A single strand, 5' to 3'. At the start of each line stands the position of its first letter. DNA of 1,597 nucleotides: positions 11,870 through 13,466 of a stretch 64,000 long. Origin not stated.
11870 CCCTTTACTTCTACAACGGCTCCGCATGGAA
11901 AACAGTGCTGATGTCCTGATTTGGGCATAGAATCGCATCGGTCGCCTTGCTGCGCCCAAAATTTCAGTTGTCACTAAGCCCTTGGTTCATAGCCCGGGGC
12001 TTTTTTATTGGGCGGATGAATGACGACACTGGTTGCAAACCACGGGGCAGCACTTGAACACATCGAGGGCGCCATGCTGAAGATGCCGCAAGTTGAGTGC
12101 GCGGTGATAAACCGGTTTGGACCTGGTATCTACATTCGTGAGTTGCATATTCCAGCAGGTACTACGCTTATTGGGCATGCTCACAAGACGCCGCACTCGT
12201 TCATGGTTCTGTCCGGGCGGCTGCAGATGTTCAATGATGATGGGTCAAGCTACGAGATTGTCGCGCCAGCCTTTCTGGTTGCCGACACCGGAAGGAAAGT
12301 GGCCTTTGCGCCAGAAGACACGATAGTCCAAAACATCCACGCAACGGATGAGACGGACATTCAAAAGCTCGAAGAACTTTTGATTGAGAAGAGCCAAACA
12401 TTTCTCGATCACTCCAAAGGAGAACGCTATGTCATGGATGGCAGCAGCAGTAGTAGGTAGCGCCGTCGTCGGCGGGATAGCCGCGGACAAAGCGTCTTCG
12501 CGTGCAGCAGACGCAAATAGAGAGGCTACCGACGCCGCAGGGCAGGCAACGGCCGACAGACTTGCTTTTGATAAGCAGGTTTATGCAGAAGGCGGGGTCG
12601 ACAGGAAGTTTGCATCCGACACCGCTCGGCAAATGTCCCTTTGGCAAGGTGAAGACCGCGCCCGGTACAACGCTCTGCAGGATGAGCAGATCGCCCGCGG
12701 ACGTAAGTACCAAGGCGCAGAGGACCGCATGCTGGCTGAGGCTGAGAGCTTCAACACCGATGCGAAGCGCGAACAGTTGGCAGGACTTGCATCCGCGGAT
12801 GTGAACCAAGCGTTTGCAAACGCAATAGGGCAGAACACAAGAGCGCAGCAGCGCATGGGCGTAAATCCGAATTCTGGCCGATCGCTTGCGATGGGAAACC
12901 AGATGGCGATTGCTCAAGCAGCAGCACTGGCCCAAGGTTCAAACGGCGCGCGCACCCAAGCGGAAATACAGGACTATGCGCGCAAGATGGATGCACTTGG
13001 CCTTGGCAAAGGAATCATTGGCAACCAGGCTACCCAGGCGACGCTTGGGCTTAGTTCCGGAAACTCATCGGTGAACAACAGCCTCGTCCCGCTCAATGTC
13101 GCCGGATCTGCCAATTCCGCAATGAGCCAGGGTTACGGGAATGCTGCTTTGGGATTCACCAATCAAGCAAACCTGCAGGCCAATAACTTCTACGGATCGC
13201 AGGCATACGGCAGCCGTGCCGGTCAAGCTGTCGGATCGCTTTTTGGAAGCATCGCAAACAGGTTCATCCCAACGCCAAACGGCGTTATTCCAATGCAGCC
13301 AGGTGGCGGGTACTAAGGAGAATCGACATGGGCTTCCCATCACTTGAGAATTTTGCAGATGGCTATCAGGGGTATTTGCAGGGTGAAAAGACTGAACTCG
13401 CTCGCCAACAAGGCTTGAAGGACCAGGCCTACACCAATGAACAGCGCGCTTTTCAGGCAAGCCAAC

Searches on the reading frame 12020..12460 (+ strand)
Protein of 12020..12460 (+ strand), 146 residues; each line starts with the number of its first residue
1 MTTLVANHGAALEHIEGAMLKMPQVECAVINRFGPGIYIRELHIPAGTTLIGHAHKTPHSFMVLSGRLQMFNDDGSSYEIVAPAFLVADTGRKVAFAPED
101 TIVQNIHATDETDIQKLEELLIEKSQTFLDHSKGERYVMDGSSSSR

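Call 10: search_protein_families(library=phrogs, proteins=[window:12020-12460:+], max_evalue=0.001)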
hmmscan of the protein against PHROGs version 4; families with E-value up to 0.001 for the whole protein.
window:12020-12460:+ (146 aa): 3 families
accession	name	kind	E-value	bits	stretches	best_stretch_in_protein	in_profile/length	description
phrog_12032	-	tail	1.6e-30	106.6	1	8-133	19-145/160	short tail fiber protein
phrog_34170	-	unknown function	5.1e-26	92.8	1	9-129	17-138/296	-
phrog_24280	-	tail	6.4e-20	72.4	1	11-125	31-145/169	tail fiber adhesin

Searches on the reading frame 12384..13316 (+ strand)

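Call 10: search_protein_families(library=phrogs, proteins=[window:12384-13316:+], max_evalue=0.001)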
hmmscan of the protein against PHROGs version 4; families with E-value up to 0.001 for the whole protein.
window:12384-13316:+ (310 aa): 4 families
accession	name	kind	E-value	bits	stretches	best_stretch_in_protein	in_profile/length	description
phrog_8003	-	head and packaging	7.2e-29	102.1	1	72-281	66-262/389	virion structural protein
phrog_26383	-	unknown function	4.9e-08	33.9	1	105-249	48-189/258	-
phrog_611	-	unknown function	4.7e-05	24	1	107-234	33-153/218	-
phrog_21132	-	DNA, RNA and nucleotide metabolism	0.00023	22.1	1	16-69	1-47/202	DNA ejection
